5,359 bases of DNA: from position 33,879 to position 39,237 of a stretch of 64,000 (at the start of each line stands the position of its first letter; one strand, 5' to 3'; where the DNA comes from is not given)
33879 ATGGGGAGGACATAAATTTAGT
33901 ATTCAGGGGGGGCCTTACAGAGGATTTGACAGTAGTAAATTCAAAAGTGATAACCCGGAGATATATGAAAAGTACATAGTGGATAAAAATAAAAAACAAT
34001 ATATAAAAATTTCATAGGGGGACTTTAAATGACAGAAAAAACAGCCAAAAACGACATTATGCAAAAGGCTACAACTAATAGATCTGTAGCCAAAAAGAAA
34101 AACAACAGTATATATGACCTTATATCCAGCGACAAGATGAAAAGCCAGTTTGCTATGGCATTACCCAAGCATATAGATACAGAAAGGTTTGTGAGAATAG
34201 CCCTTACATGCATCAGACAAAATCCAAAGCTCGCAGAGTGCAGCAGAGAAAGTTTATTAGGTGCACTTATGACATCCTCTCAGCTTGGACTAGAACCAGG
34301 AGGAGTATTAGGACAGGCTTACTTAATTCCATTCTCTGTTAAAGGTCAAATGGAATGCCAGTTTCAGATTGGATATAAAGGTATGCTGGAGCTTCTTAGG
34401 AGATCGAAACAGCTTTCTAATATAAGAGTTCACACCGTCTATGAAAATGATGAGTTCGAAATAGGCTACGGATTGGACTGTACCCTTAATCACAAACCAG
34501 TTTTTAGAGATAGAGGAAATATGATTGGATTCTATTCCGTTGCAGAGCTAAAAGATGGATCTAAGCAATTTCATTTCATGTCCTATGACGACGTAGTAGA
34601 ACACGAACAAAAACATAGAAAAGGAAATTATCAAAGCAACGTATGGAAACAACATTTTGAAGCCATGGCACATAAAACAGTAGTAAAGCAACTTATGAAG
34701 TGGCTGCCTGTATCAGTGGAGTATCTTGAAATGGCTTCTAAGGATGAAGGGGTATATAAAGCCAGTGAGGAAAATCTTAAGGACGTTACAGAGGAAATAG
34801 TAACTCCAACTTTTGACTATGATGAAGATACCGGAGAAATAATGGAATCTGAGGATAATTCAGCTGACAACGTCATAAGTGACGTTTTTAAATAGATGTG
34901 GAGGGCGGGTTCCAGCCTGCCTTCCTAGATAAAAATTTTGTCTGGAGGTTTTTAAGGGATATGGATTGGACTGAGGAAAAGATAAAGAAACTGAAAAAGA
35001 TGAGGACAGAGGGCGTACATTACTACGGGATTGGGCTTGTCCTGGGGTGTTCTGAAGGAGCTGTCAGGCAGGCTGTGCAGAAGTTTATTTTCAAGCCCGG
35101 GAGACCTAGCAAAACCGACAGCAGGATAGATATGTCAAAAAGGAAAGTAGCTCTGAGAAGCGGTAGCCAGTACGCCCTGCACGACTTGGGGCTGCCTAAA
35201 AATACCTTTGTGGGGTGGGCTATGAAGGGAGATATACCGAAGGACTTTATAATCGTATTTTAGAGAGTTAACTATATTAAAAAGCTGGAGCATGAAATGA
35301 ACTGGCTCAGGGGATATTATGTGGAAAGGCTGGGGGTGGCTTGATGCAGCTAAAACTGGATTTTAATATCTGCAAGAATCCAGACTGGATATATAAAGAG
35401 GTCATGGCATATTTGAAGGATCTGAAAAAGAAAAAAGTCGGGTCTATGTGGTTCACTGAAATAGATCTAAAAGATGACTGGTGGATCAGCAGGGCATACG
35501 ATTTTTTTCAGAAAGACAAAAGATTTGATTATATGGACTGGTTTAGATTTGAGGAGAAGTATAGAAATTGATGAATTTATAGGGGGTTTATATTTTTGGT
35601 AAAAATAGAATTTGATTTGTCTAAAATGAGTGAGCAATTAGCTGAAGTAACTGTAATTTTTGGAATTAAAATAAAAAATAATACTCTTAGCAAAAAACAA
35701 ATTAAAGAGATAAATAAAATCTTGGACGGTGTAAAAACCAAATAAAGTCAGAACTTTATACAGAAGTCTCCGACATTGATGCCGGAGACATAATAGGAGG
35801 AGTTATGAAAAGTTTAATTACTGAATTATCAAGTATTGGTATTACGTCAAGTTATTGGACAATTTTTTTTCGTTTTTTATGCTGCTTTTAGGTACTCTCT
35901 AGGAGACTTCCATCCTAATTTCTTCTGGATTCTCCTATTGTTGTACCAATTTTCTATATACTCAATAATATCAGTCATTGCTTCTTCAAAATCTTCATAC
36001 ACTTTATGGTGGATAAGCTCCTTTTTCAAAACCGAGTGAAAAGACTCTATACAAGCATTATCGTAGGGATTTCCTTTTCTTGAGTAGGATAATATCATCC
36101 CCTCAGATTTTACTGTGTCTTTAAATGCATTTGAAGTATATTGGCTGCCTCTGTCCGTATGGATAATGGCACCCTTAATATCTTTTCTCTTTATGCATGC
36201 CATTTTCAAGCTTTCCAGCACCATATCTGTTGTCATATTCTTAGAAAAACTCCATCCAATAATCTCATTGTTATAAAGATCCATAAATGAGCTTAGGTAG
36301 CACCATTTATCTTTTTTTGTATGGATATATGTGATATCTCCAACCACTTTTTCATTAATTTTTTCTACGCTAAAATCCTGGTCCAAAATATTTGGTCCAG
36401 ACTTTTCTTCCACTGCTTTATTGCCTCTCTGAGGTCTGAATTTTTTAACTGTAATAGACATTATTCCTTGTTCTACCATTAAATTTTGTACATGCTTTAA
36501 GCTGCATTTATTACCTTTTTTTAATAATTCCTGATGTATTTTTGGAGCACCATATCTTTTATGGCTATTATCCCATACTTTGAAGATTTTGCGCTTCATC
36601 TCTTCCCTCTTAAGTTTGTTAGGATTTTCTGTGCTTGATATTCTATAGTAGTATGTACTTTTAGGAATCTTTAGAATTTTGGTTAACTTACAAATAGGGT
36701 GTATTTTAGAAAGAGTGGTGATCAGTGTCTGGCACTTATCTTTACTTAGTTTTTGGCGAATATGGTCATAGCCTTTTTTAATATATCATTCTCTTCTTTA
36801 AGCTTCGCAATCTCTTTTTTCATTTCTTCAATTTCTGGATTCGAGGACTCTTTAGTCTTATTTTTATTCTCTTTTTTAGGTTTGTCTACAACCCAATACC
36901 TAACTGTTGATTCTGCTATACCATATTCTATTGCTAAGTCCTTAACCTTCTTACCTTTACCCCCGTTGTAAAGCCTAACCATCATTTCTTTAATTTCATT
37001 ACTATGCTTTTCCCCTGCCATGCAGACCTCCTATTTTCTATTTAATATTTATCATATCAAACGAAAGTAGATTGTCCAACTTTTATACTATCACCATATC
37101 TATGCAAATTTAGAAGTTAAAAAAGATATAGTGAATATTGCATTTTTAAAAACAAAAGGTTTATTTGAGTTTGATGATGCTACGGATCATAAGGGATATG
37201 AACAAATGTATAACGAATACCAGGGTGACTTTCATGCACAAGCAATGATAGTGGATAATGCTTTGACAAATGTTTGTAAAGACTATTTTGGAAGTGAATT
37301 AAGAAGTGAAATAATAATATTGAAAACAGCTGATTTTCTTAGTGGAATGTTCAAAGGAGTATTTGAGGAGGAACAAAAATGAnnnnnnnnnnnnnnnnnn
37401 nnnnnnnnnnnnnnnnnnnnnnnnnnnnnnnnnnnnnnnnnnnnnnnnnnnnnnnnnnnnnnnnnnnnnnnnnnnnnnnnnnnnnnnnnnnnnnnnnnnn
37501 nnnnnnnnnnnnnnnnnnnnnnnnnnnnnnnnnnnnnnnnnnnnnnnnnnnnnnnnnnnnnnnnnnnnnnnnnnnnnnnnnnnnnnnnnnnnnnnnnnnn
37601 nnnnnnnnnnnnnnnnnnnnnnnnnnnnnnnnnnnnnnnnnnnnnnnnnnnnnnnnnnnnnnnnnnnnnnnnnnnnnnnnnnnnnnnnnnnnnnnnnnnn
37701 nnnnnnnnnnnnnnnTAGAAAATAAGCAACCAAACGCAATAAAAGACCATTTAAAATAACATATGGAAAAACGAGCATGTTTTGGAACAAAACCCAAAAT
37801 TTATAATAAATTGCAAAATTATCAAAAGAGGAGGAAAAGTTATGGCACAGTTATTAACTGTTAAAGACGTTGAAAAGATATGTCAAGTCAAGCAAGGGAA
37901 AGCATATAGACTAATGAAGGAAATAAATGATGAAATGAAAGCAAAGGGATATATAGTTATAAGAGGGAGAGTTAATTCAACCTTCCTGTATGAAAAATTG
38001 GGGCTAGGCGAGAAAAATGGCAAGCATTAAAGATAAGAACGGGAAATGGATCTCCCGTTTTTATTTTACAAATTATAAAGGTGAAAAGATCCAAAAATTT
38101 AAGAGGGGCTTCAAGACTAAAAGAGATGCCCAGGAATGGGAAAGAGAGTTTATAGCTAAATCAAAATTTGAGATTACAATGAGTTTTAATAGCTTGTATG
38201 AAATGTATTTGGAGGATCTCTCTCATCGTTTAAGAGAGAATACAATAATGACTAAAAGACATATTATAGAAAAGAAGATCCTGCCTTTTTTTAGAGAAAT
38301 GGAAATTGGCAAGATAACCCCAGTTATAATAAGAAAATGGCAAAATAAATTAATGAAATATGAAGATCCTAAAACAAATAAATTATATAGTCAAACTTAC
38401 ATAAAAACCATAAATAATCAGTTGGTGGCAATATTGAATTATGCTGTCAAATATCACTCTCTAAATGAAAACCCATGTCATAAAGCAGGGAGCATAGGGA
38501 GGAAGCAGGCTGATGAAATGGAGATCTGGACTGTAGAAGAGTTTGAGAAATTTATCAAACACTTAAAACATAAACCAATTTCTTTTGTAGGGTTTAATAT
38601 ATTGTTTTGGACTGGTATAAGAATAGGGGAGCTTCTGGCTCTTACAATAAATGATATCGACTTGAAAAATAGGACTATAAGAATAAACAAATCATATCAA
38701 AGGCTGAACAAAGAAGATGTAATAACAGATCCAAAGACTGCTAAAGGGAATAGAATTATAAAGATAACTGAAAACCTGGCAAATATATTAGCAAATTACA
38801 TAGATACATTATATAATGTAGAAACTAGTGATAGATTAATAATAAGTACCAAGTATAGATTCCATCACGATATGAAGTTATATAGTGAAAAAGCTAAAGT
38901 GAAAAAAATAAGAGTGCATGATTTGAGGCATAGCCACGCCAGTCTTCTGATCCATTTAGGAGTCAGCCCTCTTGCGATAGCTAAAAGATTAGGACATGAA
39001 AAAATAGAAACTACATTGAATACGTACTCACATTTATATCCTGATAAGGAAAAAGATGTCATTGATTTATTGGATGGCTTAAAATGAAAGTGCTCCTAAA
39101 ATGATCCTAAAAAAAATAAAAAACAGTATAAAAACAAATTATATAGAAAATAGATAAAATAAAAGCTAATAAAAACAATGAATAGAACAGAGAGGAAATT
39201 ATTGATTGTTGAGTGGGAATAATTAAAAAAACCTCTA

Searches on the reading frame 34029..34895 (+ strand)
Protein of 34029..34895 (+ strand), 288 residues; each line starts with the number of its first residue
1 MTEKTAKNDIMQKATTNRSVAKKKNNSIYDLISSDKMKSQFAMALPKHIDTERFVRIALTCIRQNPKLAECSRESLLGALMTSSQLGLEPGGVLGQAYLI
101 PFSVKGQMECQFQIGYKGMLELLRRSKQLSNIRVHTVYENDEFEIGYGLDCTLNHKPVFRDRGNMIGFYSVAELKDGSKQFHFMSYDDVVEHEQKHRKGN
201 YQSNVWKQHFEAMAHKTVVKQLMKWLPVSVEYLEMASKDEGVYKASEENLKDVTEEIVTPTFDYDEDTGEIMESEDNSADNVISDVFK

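Call 5: search_protein_families(library=pfam, proteins=[window:34029-34895:+], max_evalue=0.01)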
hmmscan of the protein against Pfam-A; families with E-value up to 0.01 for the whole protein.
window:34029-34895:+ (288 aa): 1 family
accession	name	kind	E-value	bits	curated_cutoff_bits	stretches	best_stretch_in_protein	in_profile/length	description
PF03837.19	RecT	-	2.7e-54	184.2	24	1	52-248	1-191/198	RecT family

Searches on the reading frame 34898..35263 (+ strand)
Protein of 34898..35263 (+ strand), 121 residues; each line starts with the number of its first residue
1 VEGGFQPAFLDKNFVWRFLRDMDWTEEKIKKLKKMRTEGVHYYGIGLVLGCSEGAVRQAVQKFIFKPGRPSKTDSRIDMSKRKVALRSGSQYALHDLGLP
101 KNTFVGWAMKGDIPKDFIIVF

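Call 5: search_protein_families(library=pfam, proteins=[window:34898-35263:+], max_evalue=0.01)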
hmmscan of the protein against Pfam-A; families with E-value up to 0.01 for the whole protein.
window:34898-35263:+ (121 aa): 1 family
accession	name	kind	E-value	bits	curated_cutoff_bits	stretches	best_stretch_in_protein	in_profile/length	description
PF07750.17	GcrA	-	0.0024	18.7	26.9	1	22-63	1-43/155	GcrA cell cycle regulator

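Call 63: search_protein_families(library=phrogs, proteins=[window:34898-35263:+], max_evalue=0.001)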
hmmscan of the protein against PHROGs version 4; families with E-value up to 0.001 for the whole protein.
window:34898-35263:+ (121 aa): 0 families

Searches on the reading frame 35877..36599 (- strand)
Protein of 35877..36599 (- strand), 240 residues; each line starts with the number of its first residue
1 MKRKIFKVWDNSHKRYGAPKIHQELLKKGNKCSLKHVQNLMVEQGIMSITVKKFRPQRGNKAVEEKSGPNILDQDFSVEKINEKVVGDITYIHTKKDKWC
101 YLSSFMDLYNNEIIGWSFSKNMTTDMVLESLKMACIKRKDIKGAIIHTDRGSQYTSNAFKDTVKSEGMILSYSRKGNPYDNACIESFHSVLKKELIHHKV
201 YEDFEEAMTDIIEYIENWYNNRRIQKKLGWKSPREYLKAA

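Call 5: search_protein_families(library=pfam, proteins=[window:35877-36599:-], max_evalue=0.01)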
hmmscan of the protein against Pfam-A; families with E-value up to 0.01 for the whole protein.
window:35877-36599:- (240 aa): 7 families
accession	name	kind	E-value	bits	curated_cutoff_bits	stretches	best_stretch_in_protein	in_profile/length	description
PF00665.32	rve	-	3.2e-23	82.4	32.6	1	81-178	4-102/102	Integrase core domain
PF13276.12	HTH_21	-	1.4e-12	48.1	28.1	1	3-54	8-60/60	HTH-like domain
PF13333.12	rve_2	-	4.1e-12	46.5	22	1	185-236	1-51/56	Integrase core domain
PF13683.12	rve_3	-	1.6e-10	41.1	26.5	1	168-233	3-67/67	Integrase core domain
PF13610.12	DDE_Tnp_IS240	-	2.4e-05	24.9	27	1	88-209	7-124/139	DDE domain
PF13358.12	DDE_3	-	0.0036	17.6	28.6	1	94-205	32-143/146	DDE superfamily endonuclease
PF12762.13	DDE_Tnp_IS1595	-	0.0039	17.7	27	1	142-202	76-138/153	ISXO2-like transposase domain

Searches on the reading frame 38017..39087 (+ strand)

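Call 5: search_protein_families(library=pfam, proteins=[window:38017-39087:+], max_evalue=0.01)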
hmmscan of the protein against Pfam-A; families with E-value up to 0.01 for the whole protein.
window:38017-39087:+ (356 aa): 4 families
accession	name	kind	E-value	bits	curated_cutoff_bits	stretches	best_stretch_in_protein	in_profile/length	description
PF00589.27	Phage_integrase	-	1.3e-22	80.8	27.1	1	175-341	7-169/172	Phage integrase family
PF14659.12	Phage_int_SAM_3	-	1.9e-20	73.2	22.6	1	57-113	2-58/58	Phage integrase, N-terminal SAM-like domain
PF14657.12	Arm-DNA-bind_4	-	2.9e-12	46.4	22.3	1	10-50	1-43/47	Arm DNA-binding domain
PF13102.12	Phage_int_SAM_5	-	0.0093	16.8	22.3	1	56-156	1-97/98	Phage integrase SAM-like domain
